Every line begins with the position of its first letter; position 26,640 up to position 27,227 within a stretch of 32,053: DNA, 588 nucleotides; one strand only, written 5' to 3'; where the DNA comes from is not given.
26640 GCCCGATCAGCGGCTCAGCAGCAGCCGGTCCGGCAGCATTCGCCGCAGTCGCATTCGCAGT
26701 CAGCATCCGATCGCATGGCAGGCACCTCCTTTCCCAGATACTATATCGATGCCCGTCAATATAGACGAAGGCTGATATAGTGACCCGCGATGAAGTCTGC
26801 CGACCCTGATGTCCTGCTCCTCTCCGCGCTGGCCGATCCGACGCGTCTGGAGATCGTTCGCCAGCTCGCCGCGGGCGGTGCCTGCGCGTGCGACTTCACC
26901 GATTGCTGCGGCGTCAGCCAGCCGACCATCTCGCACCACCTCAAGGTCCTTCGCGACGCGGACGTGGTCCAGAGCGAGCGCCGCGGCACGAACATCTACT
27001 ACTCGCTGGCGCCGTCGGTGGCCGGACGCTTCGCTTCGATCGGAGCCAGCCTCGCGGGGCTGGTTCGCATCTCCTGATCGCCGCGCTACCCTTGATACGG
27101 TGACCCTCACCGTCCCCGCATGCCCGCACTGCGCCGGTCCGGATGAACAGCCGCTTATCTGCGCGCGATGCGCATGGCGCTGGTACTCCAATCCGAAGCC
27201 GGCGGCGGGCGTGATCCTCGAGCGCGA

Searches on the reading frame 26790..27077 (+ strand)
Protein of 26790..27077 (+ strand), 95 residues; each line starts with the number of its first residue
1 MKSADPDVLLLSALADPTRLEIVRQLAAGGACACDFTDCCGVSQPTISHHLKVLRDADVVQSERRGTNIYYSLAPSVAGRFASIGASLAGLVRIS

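Call 7: search_protein_families(library=pfam, proteins=[window:26790-27077:+])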
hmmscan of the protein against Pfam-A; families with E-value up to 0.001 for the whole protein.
window:26790-27077:+ (95 aa): 2 families
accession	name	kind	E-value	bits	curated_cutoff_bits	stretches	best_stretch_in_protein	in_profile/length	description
PF01022.26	HTH_5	-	2.1e-15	56.8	22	1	16-62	1-47/47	Bacterial regulatory protein, arsR family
PF12840.13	HTH_20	-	2.9e-12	46.8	27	1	14-60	1-48/51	Helix-turn-helix domain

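Call 8: search_protein_families(library=ncbifam, proteins=[window:26790-27077:+], max_evalue=10)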
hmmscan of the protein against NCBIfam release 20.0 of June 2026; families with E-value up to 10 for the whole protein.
window:26790-27077:+ (95 aa): 13 families
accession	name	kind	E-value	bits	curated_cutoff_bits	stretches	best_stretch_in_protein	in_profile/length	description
NF033788.1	HTH_metalloreg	subfamily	2.8e-27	94.3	55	1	10-76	4-71/77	metalloregulator ArsR/SmtB family transcription factor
NF033789.1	repress_SdpR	subfamily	3.6e-19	68.5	100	1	12-77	3-68/79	autorepressor SdpR family transcription factor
NF041413.1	ArsR_Rv2640c_fam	equivalog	9.6e-16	58.2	155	1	9-75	34-103/118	Rv2640c family ArsR-like transcriptional regulator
NF007528.0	PRK10141.1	subfamily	4.7e-14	52.2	97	1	8-83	7-83/117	metalloregulator ArsR/SmtB family transcription factor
NF040642.1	sulf_sens_BigR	equivalog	5.7e-13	48.8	155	1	9-79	12-82/95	sulfite-sensing transcriptional repressor BigR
NF045707.1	Dbac_1936_reg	equivalog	1.3e-12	47.6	115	1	9-75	9-75/99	ArsR/SmtB-type metalloregulator TsoR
NF047906.1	CdPbTransRegCmtR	equivalog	7.5e-09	35.4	150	1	12-75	16-79/104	Cd(II)/Pb(II)-sensing metalloregulatory transcriptional regulator CmtR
NF052532.1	TransRegPagRBaca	equivalog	5.8e-07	29.5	170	1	5-74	15-84/99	transcriptional repressor PagR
NF053755.1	MsvR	equivalog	6.5e-05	22.7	220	1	12-64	8-60/236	transcriptional factor MsvR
TIGR02944.1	suf_reg_Xantho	equivalog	0.00065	20.1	110.65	1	22-74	14-68/130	SUF system Fe-S cluster assembly regulator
TIGR01884.1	cas_HTH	subfamily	0.0015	17.9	60.2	1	15-69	140-196/202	CRISPR-associated CARF protein Csa3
NF008273.0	PRK11050.1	equivalog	0.011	15.4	153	1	28-64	52-88/156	manganese-binding transcriptional regulator MntR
NF007297.0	PRK09775.1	equivalog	0.032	13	401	1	22-79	7-62/446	type II toxin-antitoxin system HipA family toxin YjjJ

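Call 10: find_related_loci(query=window:26790-27077:+, collection=genome_contigs, flank=3000)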
Query window:26790-27077:+ (95 aa) in genome_contigs; peptide patterns used: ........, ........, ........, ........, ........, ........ (x = any residue, [..] = any of these).
600 stretches matched a pattern (row limit reached: there are more); 544 encode a relative of the query (tblastn E <= 1e-3); the best 80 are kept; 80 distinct loci.
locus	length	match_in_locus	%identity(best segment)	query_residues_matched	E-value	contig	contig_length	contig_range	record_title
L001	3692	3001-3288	73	1-95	7e-43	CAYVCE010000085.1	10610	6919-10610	MAG TPA_asm: uncultured Steroidobacteraceae bacterium isolate binchicken_co31_408 genome assembly, contig: k141_3093900,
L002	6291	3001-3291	69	1-95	8e-42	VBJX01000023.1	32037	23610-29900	MAG: Chloroflexi bacterium isolate CF_167 14_1009_16_40cm_scaffold_11098, whole genome shotgun sequence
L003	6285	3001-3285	72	1-94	3e-41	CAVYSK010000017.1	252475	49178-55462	MAG: uncultured Chloroflexia bacterium isolate MFD05567.bin.2.97 genome assembly, contig: contig_87785, whole genome sho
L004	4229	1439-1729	69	1-95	1e-40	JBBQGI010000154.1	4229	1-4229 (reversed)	MAG: Candidatus Limnocylindria bacterium isolate Co_metawrap_970 Cmw_970_k141_23645293_length_4229_cov_10.9804, whole ge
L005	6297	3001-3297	70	1-95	1e-40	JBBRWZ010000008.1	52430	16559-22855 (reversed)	MAG: Candidatus Limnocylindria bacterium isolate La4_metabat2.125 La4_metabat2.125_K_282461_L_52430_cov_15.1879, whole g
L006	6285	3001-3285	69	1-94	1e-40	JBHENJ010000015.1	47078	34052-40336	MAG: Candidatus Limnocylindria bacterium isolate S4_bin.6.orig S4_k141_949582, whole genome shotgun sequence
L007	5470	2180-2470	67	1-95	6e-40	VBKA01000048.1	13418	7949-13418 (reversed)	MAG: Chloroflexi bacterium isolate CF_170 14_1009_16_30cm_scaffold_30491, whole genome shotgun sequence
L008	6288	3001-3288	68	1-95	1e-39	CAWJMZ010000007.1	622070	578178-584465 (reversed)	MAG: uncultured Chloroflexia bacterium isolate MFD02840.bin.1.418 genome assembly, contig: contig_50593, whole genome sh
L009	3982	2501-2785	66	1-94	7e-39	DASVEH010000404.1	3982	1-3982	MAG TPA_asm: Candidatus Limnocylindria bacterium isolate SMAG_U2055 k141_1152556, whole genome shotgun sequence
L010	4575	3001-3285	71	3-95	2e-37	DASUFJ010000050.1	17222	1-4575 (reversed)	MAG TPA_asm: Candidatus Limnocylindria bacterium isolate SMAG_U1376 k141_838867, whole genome shotgun sequence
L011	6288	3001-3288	65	1-95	1e-37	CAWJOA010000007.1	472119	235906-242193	MAG: uncultured Chloroflexia bacterium isolate MFD02840.bin.2.336 genome assembly, contig: contig_25774, whole genome sh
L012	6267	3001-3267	61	2-89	4e-33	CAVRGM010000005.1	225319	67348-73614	MAG: uncultured Chloroflexia bacterium isolate MFD05442.bin.1.287 genome assembly, contig: contig_39732, whole genome sh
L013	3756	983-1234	65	7-89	1e-32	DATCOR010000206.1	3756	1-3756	MAG TPA_asm: Candidatus Limnocylindria bacterium isolate SMAG_U7206 k141_251576, whole genome shotgun sequence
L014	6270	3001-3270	59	2-90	4e-32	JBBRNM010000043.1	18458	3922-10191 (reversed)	MAG: Candidatus Limnocylindrales bacterium isolate La1_metabat2.164 LA1C_B2.164_k141_520736L_18458_cov_41.4022, whole ge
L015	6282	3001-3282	62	2-93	2e-32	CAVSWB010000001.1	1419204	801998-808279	MAG: uncultured Chloroflexia bacterium isolate MFD05705.bin.2.41 genome assembly, contig: contig_11990, whole genome sho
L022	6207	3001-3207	59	11-79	5e-24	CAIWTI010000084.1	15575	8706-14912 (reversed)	MAG: uncultured actinobacterium isolate Kiruna_bin-03445 genome assembly, contig: bin-03445:084/305, whole genome shotgu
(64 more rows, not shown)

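Call 18: find_related_loci(query=window:26790-27077:+, collection=metagenome_contigs, flank=2500)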
Query window:26790-27077:+ (95 aa) in metagenome_contigs; peptide patterns used: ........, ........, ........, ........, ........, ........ (x = any residue, [..] = any of these).
600 stretches matched a pattern (row limit reached: there are more); 523 encode a relative of the query (tblastn E <= 1e-3); the best 80 are kept; 80 distinct loci.
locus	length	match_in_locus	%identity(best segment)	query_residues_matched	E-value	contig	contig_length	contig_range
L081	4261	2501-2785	95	1-95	2e-57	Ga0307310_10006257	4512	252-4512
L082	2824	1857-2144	96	1-95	2e-56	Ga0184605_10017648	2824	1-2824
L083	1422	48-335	73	1-95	1e-43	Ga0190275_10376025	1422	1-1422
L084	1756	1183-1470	73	1-95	6e-43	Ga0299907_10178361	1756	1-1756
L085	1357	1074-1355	71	1-92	2e-41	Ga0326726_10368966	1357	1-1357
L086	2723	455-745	70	1-95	1e-40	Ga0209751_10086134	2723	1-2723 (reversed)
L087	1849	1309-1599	70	1-95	5e-41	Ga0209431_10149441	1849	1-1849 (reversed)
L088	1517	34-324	67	1-95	8e-41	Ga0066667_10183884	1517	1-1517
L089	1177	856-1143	68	1-95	1e-41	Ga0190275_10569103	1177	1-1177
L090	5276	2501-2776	71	5-95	8e-40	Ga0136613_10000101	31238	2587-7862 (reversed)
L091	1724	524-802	72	1-92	3e-40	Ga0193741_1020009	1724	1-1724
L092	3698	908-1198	67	1-95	2e-39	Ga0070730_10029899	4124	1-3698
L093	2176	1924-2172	75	1-82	1e-38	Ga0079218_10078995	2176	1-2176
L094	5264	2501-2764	68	2-88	5e-37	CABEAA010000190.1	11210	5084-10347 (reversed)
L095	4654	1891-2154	66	2-88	1e-36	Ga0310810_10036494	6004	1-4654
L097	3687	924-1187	68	2-88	4e-36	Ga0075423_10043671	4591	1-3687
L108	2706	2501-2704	76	1-67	2e-29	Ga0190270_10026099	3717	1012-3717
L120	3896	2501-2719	58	11-82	2e-21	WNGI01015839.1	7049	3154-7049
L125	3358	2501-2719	57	11-82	3e-21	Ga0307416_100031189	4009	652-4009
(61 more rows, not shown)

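Call 36: search_solved_structures(query=window:26790-27077:+, max_evalue=0.00001, show_alignments=2)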
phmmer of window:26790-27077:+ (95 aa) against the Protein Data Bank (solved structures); distinct sequences matched with E-value up to 0.00001: 15.
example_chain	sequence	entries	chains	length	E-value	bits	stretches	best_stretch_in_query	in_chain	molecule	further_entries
8qkf_A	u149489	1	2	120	2.8e-11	46.8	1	10-74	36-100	ArsR family transcriptional regulator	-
6j0e_A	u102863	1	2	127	6.1e-11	45.7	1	10-79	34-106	Arsenic responsive repressor ArsR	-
2lkp_A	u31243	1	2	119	1.3e-09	41.5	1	10-75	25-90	HTH-type transcriptional regulator NmtR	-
1r1t_A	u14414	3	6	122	2.2e-09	40.7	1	11-74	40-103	Transcriptional repressor smtB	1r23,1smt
7p6f_AAA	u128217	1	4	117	4.8e-09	39.6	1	4-76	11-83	Transcriptional regulator SrnR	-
7txm_A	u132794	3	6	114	5.5e-09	39.4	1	10-68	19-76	Transcriptional regulator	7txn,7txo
9t6t_A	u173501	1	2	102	9.5e-09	38.7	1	10-77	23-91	Lmo1102 protein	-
9t6r_A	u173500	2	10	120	1.4e-08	38.1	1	10-77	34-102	Lmo1102 protein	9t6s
6uvu_A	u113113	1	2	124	2.8e-08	37.1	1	6-87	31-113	ArsR family transcriptional regulator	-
1r22_A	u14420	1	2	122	4.6e-08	36.5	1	11-74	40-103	Transcriptional repressor smtB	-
3pqj_A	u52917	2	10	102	1.2e-07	35.2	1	5-81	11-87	Biofilm growth-associated repressor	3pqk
4ggg_A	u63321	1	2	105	1.5e-06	31.7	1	10-74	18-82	Repressor protein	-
3cuo_A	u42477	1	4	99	4.4e-06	30.2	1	3-76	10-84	Uncharacterized HTH-type transcriptional regulator ygaV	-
6o8k_A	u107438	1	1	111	6e-06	29.7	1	10-81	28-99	Transcriptional regulator, ArsR family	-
13ct_A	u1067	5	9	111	6.1e-06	29.7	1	10-81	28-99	Transcriptional regulator, ArsR family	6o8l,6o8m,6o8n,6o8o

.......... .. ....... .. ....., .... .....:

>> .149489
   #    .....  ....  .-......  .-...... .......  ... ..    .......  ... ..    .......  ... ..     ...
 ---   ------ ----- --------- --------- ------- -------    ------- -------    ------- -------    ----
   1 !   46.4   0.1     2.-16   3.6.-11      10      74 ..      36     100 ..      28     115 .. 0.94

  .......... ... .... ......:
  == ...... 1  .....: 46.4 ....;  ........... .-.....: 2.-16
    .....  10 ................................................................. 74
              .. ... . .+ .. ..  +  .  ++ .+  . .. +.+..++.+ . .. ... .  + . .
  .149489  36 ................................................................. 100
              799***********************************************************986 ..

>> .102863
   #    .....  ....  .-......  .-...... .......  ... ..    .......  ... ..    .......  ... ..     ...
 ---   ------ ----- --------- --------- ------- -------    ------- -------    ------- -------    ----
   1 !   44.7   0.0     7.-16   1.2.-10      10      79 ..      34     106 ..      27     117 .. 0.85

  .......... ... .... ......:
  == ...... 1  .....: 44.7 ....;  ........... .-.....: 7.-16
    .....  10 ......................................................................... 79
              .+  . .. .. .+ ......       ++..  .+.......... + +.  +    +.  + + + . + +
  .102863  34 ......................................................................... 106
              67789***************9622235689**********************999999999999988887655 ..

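Call 38: find_encoding_contigs(protein=window:26790-27077:+, flank=3000, max_places=4)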
Protein window:26790-27077:+ (95 aa): 2 contigs read that carry it; 2 places shown.
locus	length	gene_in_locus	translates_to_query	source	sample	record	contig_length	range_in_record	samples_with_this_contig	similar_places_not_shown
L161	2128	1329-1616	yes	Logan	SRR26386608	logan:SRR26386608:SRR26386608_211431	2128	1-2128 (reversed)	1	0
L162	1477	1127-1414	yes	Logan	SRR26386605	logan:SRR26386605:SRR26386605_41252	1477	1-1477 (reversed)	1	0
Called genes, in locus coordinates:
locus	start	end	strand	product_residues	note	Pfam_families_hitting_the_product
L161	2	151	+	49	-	?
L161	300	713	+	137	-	PF00903:Glyoxalase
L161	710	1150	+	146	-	PF01451:LMWPc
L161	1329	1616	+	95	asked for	PF12840:HTH_20, PF01022:HTH_5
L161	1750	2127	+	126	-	?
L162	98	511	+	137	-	PF00903:Glyoxalase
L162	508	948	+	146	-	PF01451:LMWPc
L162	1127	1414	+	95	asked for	PF12840:HTH_20, PF01022:HTH_5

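Call 44: search_dna_similar(query=L022:2911-3228:+, collection=plasmids, mode=protein, max_rows=25)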
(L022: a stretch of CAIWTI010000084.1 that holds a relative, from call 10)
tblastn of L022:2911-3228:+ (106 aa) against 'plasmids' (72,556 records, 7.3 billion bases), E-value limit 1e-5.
Records with a match: 4663; places in all: 5771; records where one place covers at least 80% of the query: 56.
Best place of each record, by identity: 60-80% 10; <60% 4653.
By first word of the organism name: Klebsiella 1634; Enterobacter 388; Enterococcus 286; Staphylococcus 201; Citrobacter 166; Listeria 126; Escherichia 115; Bacillus 111; Sinorhizobium 100; Rhizobium 94; and 265 more.
By predicted mobility (MOB-suite, as given by PLSDB): conjugative 2260; non-mobilizable 1540; mobilizable 863.
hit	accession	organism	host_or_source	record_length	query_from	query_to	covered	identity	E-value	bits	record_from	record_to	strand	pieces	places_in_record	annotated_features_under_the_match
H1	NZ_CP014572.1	Arthrobacter sp. D5-1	cell culture,Soil cores containing ...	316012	1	106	100%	50.0%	1e-22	97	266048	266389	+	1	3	metalloregulator ArsR/SmtB family transcription factor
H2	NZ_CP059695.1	Gordonia rubripertincta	Cell culture,soil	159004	2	106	99%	50.0%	6e-23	98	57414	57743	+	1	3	metalloregulator ArsR/SmtB family transcription factor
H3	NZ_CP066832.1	Streptomyces liliifuscus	whole organism,soil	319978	2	106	99%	50.0%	9e-20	89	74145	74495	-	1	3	metalloregulator ArsR/SmtB family transcription factor | GNAT family N-acetyltransferase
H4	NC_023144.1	Rhodococcus pyridinivorans SB3094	-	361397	2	105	98%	50.5%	3e-17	82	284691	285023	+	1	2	Rv2640c family ArsR-like transcriptional regulator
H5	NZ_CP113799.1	Rhodococcus pyridinivorans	sediment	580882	2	105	98%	50.5%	3e-17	82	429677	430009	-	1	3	Rv2640c family ArsR-like transcriptional regulator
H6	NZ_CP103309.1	Rhodococcus pyridinivorans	Sediment samples were collected from a ...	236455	2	105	98%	50.5%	5e-17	82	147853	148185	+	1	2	Rv2640c family ArsR-like transcriptional regulator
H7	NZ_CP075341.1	Rhodococcus ruber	-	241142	2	105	98%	50.5%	5e-17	82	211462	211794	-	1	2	Rv2640c family ArsR-like transcriptional regulator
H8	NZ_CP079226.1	Rhodococcus sp. LW-XY12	pure culture,activated sludge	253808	2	105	98%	50.5%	5e-17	82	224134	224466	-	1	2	Rv2640c family ArsR-like transcriptional regulator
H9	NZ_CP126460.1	Rhodococcus sp. AH-ZY2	single cell,soil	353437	2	105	98%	50.5%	5e-17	82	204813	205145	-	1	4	Rv2640c family ArsR-like transcriptional regulator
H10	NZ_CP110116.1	Arthrobacter sp. YA7-1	Solanum lycopersicum,Tomato (Solanum ...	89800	1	106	100%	48.7%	3e-22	96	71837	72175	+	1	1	metalloregulator ArsR/SmtB family transcription factor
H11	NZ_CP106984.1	Rhodococcus aetherivorans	cell culture,soil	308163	2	105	98%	49.5%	3e-16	79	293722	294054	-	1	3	Rv2640c family ArsR-like transcriptional regulator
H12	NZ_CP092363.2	Mycolicibacterium crocinum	-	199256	5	106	96%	50.5%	2e-24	102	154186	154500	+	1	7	metalloregulator ArsR/SmtB family transcription factor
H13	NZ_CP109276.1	Streptomyces anthocyanicus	-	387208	3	105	97%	49.5%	5e-22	96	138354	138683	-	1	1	metalloregulator ArsR/SmtB family transcription factor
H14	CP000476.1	Paenarthrobacter aurescens TC1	-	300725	1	106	100%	47.8%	2e-21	94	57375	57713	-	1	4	putative transcriptional regulator, ArsR family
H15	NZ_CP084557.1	Arthrobacter sp. FW306-05-C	isolate,terrestrial sediment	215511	1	100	94%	50.5%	8e-23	98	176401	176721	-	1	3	metalloregulator ArsR/SmtB family transcription factor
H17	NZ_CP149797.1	Streptomyces sp. F41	-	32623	26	106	76%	61.9%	1e-26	108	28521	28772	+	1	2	metalloregulator ArsR/SmtB family transcription factor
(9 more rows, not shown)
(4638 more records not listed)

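Call 46: get_annotated_region(hit=H1, flank=1500)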
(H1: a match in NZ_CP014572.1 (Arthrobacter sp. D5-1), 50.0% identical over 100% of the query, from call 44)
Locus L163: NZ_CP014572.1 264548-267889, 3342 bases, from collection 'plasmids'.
description: Arthrobacter sp. D5-1 plasmid pAD51, complete sequence
organism: Arthrobacter sp. D5-1 (NCBI taxid 1477518)
taxonomy: Bacteria; Actinomycetota; Actinomycetes; Micrococcales; Micrococcaceae; Arthrobacter; Arthrobacter sp. D5-1
host: -; source: cell culture,Soil cores containing cogon grass roots; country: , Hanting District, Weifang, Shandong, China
typing (MOB-suite, as given by PLSDB): conjugative; replicon rep_cluster_1547; relaxase MOBP; mating-pair formation MPF_T
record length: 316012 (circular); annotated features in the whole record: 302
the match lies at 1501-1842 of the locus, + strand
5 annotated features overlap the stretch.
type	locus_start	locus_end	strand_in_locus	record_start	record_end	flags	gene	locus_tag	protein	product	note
CDS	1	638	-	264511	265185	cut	-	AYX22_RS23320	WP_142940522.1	metalloregulator ArsR/SmtB family transcription factor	GO:0006355 - regulation of DNA-templated transcription [Evidence IEA]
CDS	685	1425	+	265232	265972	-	-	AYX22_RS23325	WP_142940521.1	MIP/aquaporin family protein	GO:0055085 - transmembrane transport [Evidence IEA]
CDS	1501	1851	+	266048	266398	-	-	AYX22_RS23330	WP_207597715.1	metalloregulator ArsR/SmtB family transcription factor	GO:0006355 - regulation of DNA-templated transcription [Evidence IEA]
CDS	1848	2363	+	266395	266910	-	-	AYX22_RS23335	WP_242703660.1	GNAT family N-acetyltransferase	-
CDS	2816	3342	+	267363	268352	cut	-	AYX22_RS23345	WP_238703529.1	bile acid:sodium symporter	-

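Call 47: get_annotated_region(hit=H2, flank=1500)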
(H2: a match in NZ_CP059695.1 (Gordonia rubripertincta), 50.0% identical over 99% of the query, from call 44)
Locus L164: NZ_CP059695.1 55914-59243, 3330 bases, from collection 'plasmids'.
description: Gordonia rubripertincta strain SD5 plasmid pGRS1, complete sequence
organism: Gordonia rubripertincta (NCBI taxid 36822)
taxonomy: Bacteria; Actinomycetota; Actinomycetes; Mycobacteriales; Gordoniaceae; Gordonia; Gordonia rubripertincta
host: -; source: Cell culture,soil; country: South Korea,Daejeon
typing (MOB-suite, as given by PLSDB): mobilizable; relaxase MOBF
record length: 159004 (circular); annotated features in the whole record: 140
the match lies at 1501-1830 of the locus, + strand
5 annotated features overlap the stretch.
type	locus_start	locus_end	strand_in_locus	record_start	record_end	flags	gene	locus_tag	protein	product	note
CDS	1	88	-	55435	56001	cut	-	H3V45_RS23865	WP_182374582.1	DnaB-like helicase N-terminal domain-containing protein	GO:0006260 - DNA replication [Evidence IEA]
CDS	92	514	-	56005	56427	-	-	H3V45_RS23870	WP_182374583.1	hypothetical protein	-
CDS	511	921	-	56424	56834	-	-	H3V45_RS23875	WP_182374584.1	hypothetical protein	-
CDS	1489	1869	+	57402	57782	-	-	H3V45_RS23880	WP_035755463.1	metalloregulator ArsR/SmtB family transcription factor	GO:0006355 - regulation of DNA-templated transcription [Evidence IEA]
CDS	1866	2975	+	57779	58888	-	arsB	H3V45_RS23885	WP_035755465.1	ACR3 family arsenite efflux transporter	GO:0046685 - response to arsenic-containing substance [Evidence IEA]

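Call 48: get_annotated_region(hit=H12, flank=1500)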
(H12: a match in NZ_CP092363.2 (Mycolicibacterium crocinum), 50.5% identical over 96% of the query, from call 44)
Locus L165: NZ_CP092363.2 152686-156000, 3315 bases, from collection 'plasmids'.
description: Mycolicibacterium crocinum strain JCM 16369 plasmid unnamed, complete sequence
organism: Mycolicibacterium crocinum (NCBI taxid 388459)
taxonomy: Bacteria; Actinomycetota; Actinomycetes; Mycobacteriales; Mycobacteriaceae; Mycolicibacterium; Mycolicibacterium crocinum
host: -; source: -; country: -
typing (MOB-suite, as given by PLSDB): mobilizable; relaxase MOBF
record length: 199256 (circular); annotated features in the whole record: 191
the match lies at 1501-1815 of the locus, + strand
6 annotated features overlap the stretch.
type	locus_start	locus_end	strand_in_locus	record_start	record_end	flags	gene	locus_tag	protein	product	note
CDS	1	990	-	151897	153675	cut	arsA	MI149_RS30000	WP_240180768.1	arsenical pump-driving ATPase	GO:0071722 - detoxification of arsenic-containing substance [Evidence IEA]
CDS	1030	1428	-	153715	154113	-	arsD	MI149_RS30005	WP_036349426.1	arsenite efflux transporter metallochaperone ArsD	GO:0046685 - response to arsenic-containing substance [Evidence IEA]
CDS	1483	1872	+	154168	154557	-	-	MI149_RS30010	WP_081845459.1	metalloregulator ArsR/SmtB family transcription factor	GO:0006355 - regulation of DNA-templated transcription [Evidence IEA]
CDS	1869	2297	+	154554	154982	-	-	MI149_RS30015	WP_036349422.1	arsenate reductase ArsC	-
CDS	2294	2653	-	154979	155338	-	-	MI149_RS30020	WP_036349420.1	Rv2640c family ArsR-like transcriptional regulator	-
CDS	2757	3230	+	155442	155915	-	-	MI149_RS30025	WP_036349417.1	ArsI/CadI family heavy metal resistance metalloenzyme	-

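Call 49: get_annotated_region(hit=H17, flank=1500)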
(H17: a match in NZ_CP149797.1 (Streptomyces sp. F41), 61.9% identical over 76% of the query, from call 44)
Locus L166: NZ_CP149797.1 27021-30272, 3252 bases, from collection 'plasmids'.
description: Streptomyces sp. f41 plasmid unnamed, complete sequence
organism: Streptomyces sp. F41 (NCBI taxid 1795888)
taxonomy: Bacteria; Actinomycetota; Actinomycetes; Kitasatosporales; Streptomycetaceae; Streptomyces; Streptomyces sp. F41
host: -; source: -; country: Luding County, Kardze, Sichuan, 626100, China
typing (MOB-suite, as given by PLSDB): non-mobilizable
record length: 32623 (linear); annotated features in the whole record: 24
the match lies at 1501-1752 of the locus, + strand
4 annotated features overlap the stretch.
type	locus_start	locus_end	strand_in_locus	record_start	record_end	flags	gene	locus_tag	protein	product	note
CDS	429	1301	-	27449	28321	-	arsM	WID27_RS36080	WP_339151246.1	arsenite methyltransferase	-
CDS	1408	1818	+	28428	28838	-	-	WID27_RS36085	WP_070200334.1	metalloregulator ArsR/SmtB family transcription factor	GO:0006355 - regulation of DNA-templated transcription [Evidence IEA]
CDS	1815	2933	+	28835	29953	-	arsB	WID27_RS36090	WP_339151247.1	ACR3 family arsenite efflux transporter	GO:0046685 - response to arsenic-containing substance [Evidence IEA]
CDS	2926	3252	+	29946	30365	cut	-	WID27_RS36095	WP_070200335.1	arsenate reductase ArsC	-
